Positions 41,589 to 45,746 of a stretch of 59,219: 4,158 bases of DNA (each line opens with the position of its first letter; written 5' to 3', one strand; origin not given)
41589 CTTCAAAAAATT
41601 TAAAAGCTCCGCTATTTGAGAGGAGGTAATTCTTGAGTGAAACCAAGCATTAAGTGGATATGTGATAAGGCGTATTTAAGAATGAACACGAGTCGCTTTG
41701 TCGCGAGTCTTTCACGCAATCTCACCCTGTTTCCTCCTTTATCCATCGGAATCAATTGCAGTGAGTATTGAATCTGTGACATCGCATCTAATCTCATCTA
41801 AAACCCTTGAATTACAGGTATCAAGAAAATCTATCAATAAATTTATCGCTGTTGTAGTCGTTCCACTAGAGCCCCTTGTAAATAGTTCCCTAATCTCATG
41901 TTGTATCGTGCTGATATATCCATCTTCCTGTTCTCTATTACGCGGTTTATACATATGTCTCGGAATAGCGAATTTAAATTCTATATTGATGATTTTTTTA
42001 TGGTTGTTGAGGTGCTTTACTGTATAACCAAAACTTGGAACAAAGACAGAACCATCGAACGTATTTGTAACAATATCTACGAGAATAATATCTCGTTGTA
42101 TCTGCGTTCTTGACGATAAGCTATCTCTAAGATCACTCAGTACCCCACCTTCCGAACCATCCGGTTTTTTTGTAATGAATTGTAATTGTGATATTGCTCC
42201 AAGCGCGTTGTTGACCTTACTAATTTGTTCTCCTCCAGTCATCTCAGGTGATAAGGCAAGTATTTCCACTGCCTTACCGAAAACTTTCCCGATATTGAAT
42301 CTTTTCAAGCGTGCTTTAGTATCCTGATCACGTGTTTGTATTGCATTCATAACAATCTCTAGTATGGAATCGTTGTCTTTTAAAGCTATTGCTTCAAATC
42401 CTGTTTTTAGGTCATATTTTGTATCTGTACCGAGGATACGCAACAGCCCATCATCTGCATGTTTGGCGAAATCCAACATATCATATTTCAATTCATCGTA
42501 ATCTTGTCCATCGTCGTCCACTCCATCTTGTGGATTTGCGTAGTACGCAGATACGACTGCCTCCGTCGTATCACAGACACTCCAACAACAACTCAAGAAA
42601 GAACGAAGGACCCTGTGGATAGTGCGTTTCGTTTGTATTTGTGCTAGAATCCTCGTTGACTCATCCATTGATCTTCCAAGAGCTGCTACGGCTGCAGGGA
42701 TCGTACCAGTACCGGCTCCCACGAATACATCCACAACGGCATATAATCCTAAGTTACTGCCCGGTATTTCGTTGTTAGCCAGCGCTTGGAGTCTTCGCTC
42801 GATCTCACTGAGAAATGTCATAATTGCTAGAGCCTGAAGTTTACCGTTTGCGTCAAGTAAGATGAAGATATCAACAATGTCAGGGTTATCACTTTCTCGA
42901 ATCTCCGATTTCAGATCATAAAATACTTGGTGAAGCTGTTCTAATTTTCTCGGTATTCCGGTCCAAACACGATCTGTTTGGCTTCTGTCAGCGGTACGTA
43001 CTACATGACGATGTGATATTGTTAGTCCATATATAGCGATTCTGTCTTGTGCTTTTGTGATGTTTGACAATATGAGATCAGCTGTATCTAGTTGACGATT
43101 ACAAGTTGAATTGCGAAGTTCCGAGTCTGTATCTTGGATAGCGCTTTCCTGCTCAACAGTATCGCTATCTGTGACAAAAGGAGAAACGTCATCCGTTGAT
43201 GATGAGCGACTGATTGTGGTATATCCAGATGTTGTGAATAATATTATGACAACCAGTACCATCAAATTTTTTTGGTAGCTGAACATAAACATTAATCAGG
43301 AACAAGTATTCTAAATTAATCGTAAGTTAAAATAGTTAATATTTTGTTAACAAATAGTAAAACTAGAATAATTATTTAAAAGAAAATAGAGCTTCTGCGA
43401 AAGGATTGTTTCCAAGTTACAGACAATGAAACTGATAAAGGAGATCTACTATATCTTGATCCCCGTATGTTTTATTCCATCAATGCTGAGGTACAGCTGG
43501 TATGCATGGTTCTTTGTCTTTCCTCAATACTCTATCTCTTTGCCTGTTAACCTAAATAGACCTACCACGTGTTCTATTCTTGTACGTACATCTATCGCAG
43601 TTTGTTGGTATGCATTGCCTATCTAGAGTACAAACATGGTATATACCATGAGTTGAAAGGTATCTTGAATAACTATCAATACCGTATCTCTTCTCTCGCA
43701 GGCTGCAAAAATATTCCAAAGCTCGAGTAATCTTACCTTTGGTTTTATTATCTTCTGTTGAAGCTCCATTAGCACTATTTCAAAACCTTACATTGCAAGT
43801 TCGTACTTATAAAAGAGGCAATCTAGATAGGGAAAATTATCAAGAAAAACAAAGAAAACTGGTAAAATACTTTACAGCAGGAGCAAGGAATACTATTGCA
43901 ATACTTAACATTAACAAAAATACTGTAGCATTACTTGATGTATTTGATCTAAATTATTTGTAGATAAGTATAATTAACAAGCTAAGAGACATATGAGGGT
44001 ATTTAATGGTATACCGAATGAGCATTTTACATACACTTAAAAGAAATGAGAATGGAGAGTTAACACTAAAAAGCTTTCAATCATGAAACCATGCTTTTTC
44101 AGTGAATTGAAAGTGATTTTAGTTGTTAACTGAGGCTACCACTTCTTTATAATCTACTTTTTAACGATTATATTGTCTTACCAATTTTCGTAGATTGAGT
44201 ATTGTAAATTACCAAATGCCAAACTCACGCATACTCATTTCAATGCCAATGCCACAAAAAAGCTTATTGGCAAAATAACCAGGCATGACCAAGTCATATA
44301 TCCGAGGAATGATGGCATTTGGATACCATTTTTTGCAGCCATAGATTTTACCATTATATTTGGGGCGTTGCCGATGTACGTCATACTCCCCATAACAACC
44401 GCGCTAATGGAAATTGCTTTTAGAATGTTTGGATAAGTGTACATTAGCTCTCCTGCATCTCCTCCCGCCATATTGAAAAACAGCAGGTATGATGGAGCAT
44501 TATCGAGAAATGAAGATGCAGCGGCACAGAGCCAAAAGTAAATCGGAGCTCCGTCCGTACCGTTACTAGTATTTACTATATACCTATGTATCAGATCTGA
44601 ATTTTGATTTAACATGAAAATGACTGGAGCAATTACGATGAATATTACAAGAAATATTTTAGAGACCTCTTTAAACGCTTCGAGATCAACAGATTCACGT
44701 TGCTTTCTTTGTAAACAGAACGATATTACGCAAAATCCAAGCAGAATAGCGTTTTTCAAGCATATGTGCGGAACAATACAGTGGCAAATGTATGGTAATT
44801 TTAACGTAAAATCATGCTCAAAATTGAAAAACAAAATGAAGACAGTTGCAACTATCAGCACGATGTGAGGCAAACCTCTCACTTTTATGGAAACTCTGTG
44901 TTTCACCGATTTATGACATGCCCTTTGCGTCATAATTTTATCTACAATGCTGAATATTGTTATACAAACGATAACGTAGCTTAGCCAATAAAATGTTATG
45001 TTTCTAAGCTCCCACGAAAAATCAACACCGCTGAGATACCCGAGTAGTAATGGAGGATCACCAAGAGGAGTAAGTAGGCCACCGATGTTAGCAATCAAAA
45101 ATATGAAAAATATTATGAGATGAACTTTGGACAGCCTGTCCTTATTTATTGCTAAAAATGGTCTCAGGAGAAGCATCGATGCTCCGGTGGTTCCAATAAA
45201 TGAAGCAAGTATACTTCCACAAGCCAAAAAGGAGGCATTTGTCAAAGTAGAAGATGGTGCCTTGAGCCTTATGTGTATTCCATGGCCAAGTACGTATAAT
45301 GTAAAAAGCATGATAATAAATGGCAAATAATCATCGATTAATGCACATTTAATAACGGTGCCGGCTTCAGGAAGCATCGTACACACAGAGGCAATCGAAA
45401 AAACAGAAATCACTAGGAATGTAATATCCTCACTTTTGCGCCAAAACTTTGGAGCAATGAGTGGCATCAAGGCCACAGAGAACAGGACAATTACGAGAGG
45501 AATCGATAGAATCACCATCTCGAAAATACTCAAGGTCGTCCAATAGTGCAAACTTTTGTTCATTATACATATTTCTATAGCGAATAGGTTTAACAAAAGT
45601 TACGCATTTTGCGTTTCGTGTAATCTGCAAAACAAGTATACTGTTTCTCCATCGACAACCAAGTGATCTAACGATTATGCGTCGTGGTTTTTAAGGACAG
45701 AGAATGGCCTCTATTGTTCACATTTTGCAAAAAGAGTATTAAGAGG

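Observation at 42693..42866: Secreted patatin-like protein in which the catalytic Ser and the oxyanion Gly-loop are replaced (candidate pseudo-phospholipase)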

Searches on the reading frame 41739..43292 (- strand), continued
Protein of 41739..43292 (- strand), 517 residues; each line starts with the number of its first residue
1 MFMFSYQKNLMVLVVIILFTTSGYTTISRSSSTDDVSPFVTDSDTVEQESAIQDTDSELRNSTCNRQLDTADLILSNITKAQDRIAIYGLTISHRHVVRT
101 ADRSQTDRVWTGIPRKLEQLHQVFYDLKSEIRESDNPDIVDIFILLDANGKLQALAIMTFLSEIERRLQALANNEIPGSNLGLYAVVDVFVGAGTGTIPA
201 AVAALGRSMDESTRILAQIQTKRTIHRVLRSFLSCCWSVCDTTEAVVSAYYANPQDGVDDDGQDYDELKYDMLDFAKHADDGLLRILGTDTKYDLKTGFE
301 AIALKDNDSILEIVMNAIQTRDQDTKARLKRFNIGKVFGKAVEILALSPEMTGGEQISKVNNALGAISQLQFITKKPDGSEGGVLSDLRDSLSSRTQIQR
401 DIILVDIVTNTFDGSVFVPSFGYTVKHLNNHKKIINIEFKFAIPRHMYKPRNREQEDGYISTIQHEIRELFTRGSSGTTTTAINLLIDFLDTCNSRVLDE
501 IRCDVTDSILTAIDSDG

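Call 52: predict_structure(alignment_id=A2)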
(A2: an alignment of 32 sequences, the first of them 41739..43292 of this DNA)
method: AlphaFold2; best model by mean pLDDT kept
length: 517 residues; sequences in the alignment: 32
mean_pLDDT: 78.0   pTM: 0.74
mean pLDDT of the five models: 78.0, 77.3, 76.7, 75.2, 74.6
residues with pLDDT >= 90: 251; 70-90: 99; 50-70: 83; < 50: 84
segments of 3 or more residues with pLDDT < 50: 1-9, 17-68, 94-103, 254-261
pLDDT, mean of each block of 10 residues (from residue 1): 44 48 33 36 34 36 43 71 57 48 51 91 97 91 97 98 97 91 95 98 97 97 70 64 65 48 72 94 98 97 92 96 87 78 73 73 74 55 82 93 98 94 97 98 95 96 97 87 96 92 79 66
secondary structure, 60 per line:
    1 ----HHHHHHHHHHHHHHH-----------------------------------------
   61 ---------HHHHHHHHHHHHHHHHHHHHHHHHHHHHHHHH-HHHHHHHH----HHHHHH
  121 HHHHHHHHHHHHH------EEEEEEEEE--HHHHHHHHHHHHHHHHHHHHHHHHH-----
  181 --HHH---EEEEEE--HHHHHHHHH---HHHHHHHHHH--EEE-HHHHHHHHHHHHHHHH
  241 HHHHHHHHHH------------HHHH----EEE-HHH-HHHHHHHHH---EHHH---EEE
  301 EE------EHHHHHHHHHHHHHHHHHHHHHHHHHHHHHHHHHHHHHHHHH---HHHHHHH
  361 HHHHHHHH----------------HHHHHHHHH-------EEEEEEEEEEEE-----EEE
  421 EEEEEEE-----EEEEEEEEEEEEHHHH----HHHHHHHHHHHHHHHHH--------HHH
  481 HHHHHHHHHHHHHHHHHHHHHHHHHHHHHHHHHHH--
elements in order: H5-19 H70-101 H103-110 H115-133 E140-148 H151-175 E189-194 H197-205 H209-218 E221-223 H225-250 H263-266 E271-273 H279-287 E298-302 H310-350 H354-368 H385-393 E401-412 E418-427 E433-444 H445-448 H453-469 H478-515
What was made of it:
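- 42963..43223 (-): Variable, probably disordered Ser/Thr/Asp/Glu-rich linker (aa about 24-110). pLDDT is below 50 for aa 17-68 and 94-103 (call 52).
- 42372..42866 (-): Patatin-homologous N-terminal half of the core (aa 143-307): strand 1, Gly-loop remnant, helix, strand 2, nucleophile elbow, helix, then the third conserved block. Model secondary structure E140-148 / H151-175 / E189-194 / H197-205 (call 52).
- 42573..42593 (-): Cys cluster SCCWSVC (aa 234-240), part of a family-wide xCCxCC-like patch with Cys/Phe interchange. It is absent from CapV. Moderate model confidence in this region (call 52).
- AlphaFold2 with the 32-sequence alignment: pLDDT 78, pTM 0.74, with strand-turn-helix at 189-205 (call 52).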

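Call 54: fold_search(model_id=the predicted structure, library=pdb)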
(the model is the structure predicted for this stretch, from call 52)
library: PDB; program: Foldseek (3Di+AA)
matches with E <= 10: 256; with E <= 0.001: 0
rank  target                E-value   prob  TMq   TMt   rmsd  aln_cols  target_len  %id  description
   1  9jeh_A                1.9e-03  1.00  0.14  0.20  12.3       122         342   21  Cryo-EM structure of AbCapV dimer, apo form (released 2025-11-19)
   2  9jek_D                3.7e-03  0.99  0.14  0.20  12.1       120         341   21  Cryo-EM structure of AbCapV tetramer, intermediate form (released 2025-11-19)
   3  8zr9_A                4.1e-03  1.00  0.20  0.29  11.2       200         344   12  Cryo-EM structure of AbCapV filemant bound with 3',3'-cGAMP (released 2025-11-19)
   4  1oxw_C                7.5e-03  0.97  0.29  0.40  20.2       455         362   11  The Crystal Structure of SeMet Patatin (released 2003-05-27)
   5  9iop_C                1.0e-02  0.97  0.28  0.44  15.3       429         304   12  Cryo-EM structure of cUA and MAFP bound CapE filament (released 2025-05-21)
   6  9kh6_A                1.1e-02  1.00  0.19  0.29  10.7       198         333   14  cryo-EM structure of lipase/ligand/substrate complex (released 2026-03-04)
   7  9ion_A                1.4e-02  0.94  0.26  0.41  14.0       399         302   14  Cryo-EM structure of cUA bound CapE filament (released 2025-05-21)
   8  9ion_D                1.4e-02  0.98  0.30  0.47  13.9       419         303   13  Cryo-EM structure of cUA bound CapE filament (released 2025-05-21)
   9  9ioq                  1.8e-02  0.97  0.22  0.35  18.6       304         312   15  Crystal structure of CapE bound cUA (released 2025-05-21)
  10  9ion_B                1.8e-02  0.97  0.27  0.44  12.0       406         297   13  Cryo-EM structure of cUA bound CapE filament (released 2025-05-21)
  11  9ion_C                1.8e-02  0.93  0.26  0.42  13.7       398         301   14  Cryo-EM structure of cUA bound CapE filament (released 2025-05-21)
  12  1oxw_A                2.0e-02  0.94  0.31  0.42  19.9       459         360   11  The Crystal Structure of SeMet Patatin (released 2003-05-27)
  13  1oxw_B                2.8e-02  0.91  0.30  0.42  19.7       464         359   10  The Crystal Structure of SeMet Patatin (released 2003-05-27)
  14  9kh7_A                2.9e-02  1.00  0.13  0.23   2.0        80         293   20  cryo-EM structure of lipase/ligand complex (released 2025-11-12)
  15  4qmk_A                4.0e-02  0.33  0.16  0.16  22.2       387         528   10  Crystal structure of type III effector protein ExoU (exoU) (released 2014-12-17)
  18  9iom                  5.6e-02  0.99  0.19  0.31   9.5       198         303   18  CapE apo form (released 2025-05-21)
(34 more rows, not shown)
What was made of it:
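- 42372..42866 (-): Foldseek top 20 are all patatin fold (call 54).
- On Patatin-like phospholipase (PF01734 / PNPLA): However, the best E is 1.9e-3 and TM on the target is 0.47 or less (call 54).
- Foldseek against PDB: ranks 1-20 are all patatin fold (CapV, patatin, CapE, ExoU), and iPLA2-beta, cPLA2 and FabD-type acyltransferases recur among the lower ranks (call 54). Foldseek ranks 1-20 are all patatin fold (call 54).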

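Call 69: find_encoding_contigs(protein=P0004, flank=8000, max_places=2)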
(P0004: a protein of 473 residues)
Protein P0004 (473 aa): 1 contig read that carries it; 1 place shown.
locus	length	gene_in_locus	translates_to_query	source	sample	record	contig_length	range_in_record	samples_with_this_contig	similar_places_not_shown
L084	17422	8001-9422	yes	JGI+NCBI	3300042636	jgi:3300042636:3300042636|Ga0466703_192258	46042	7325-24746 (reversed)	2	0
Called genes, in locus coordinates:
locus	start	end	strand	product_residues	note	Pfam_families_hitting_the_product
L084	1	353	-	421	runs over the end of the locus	PF00083:Sugar_tr, PF07690:MFS_1, PF12832:MFS_1_like (weak), PF07690:MFS_1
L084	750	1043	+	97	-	-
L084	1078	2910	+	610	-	PF01541:GIY-YIG (weak), PF27096:UvrC_M, PF02151:UVR, PF22920:UvrC_RNaseH, PF08459:UvrC_RNaseH_dom, PF12826:HHH_2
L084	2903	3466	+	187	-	PF01066:CDP-OH_P_transf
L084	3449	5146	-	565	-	-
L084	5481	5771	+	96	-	PF00444:Ribosomal_L36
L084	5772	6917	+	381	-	PF01128:IspD, PF02542:YgbB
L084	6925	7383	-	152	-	PF03449:GreA_GreB_N, PF01272:GreA_GreB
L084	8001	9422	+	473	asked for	-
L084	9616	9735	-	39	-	-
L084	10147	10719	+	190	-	PF05198:IF3_N, PF00707:IF3_C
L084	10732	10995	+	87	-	PF03840:SecG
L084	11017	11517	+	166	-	PF22817:ApeP-like, PF07977:FabA, PF22818:ApeI-like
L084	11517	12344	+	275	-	PF25084:LbH_EIF2B (faint), PF25087:GMPPB_C (weak), PF00132:Hexapep, PF13720:Acetyltransf_11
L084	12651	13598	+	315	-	PF02899:Phage_int_SAM_1, PF13102:Phage_int_SAM_5 (weak), PF13495:Phage_int_SAM_4 (weak), PF00589:Phage_integrase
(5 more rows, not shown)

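Call 70: find_encoding_contigs(protein=P0009, flank=8000, max_places=2)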
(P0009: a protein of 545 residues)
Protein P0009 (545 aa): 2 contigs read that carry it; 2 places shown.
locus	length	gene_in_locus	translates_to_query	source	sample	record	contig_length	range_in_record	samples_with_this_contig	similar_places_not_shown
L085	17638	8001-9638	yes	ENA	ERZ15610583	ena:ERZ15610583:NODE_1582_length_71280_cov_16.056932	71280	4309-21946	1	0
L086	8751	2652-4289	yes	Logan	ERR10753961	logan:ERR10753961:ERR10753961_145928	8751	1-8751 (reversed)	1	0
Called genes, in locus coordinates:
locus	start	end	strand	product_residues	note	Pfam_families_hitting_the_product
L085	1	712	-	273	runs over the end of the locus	PF07934:OGG_N, PF00730:HhH-GPD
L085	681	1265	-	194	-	PF07661:MORN_2 (faint)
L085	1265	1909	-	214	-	-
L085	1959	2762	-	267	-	PF13793:Pribosyltran_N, PF00156:Pribosyltran, PF14572:Pribosyl_synth (weak)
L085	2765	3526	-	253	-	PF01416:PseudoU_synth_1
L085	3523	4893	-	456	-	PF01668:SmpB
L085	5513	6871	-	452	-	PF18073:Zn_ribbon_LapB, PF01637:ATPase_2 (weak), PF03796:DnaB_C, PF06745:ATPase, PF13481:AAA_25, PF23442:DUF7125, PF07088:GvpD_P-loop (faint), PF13541:ChlI (weak), +1 more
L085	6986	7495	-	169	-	PF02556:SecB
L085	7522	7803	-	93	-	PF00830:Ribosomal_L28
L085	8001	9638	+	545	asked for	-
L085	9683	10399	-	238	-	PF08032:SpoU_sub_bind (weak), PF00588:SpoU_methylase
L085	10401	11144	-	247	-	PF12895:ANAPC3 (faint), PF13512:TPR_18, PF07719:TPR_2 (faint), PF13428:TPR_14 (faint), PF13525:YfiO, PF13174:TPR_6 (faint), PF13432:TPR_16 (faint), PF14559:TPR_19 (weak)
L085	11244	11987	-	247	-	PF00557:Peptidase_M24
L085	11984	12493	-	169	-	-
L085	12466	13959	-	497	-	PF03772:Competence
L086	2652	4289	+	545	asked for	-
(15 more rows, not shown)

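Call 78: search_protein_families(library=pfam, proteins=[P0012, P0036, P0031, P0033, P0026, P0027, P0018, P0015, P0024, P0034], max_evalue=1)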
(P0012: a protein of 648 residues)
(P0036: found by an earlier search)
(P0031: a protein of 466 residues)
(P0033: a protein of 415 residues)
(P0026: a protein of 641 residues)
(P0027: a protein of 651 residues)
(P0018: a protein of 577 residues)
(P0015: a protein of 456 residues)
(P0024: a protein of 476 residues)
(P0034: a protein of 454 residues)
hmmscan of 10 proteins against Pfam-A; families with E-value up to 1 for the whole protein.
P0012 (648 aa): 1 family
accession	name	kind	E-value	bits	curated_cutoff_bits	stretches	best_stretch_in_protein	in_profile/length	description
PF01734.28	Patatin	-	0.026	15.2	27.7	1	94-206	26-118/191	Patatin-like phospholipase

P0036 (784 aa): 1 family
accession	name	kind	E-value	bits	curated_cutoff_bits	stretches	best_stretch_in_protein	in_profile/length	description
PF01734.28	Patatin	-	0.033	14.8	27.7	1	230-294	26-70/191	Patatin-like phospholipase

P0031 (466 aa): 0 families

P0033 (415 aa): 3 families
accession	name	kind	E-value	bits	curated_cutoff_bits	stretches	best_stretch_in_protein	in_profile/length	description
PF01734.28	Patatin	-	0.0029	18.3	27.7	1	91-132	24-65/191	Patatin-like phospholipase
PF01380.27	SIS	-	0.053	13.8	25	1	267-314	19-66/131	SIS domain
PF00126.33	HTH_1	-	0.13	12.7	26.6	1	103-131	13-41/60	Bacterial regulatory helix-turn-helix protein, lysR family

P0026 (641 aa): 1 family
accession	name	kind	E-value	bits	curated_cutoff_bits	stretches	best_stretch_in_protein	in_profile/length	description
PF01734.28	Patatin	-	0.013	16.1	27.7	1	32-126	8-70/191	Patatin-like phospholipase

P0027 (651 aa): 1 family
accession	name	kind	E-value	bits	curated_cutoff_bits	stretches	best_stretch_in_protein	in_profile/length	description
PF12419.13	DUF3670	-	0.12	12.5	27.6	1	330-399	54-94/136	SNF2 Helicase protein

P0018 (577 aa): 2 families
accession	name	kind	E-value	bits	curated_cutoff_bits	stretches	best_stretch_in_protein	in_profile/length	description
PF01734.28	Patatin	-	0.087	13.5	27.7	1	129-164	20-50/191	Patatin-like phospholipase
PF19931.4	DUF6394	-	0.12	13.2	30.8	1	109-166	34-88/89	Family of unknown function (DUF6394)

P0015 (456 aa): 2 families
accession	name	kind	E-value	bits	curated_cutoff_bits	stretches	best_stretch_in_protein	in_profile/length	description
PF01734.28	Patatin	-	0.14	12.8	27.7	1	89-237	10-118/191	Patatin-like phospholipase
PF15004.11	MYEOV2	-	0.19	12.6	27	1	82-114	20-52/57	Myeloma-overexpressed-like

P0024 (476 aa): 0 families

P0034 (454 aa): 0 families
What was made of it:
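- Tried and rejected: The C-terminal extensions of longer relatives have no Pfam domains (call 78).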

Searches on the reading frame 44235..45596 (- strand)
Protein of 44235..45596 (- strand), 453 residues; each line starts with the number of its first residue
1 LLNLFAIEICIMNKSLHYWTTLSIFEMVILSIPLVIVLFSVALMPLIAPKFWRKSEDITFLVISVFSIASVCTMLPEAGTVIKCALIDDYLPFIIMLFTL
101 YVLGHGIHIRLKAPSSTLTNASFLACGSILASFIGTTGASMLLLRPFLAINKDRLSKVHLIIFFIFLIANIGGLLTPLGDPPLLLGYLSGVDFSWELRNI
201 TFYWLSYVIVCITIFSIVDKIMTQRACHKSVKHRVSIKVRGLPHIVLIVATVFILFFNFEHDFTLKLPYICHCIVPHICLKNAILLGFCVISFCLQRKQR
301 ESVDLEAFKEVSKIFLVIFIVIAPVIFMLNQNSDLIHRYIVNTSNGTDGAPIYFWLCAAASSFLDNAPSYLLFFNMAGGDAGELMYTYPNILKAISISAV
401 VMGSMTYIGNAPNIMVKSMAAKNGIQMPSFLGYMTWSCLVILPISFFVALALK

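Call 10: search_protein_families(library=pfam, proteins=[window:44235-45596:-])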
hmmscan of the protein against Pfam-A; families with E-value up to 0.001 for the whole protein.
window:44235-45596:- (453 aa): 2 families
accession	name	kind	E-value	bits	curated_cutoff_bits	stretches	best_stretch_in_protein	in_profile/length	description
PF16980.11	CitMHS_2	-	2.7e-118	395.9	25.7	1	28-448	6-443/448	Putative citrate transport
PF03600.22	CitMHS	-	1.3e-11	44.6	31.9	2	124-377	84-314/336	Citrate transporter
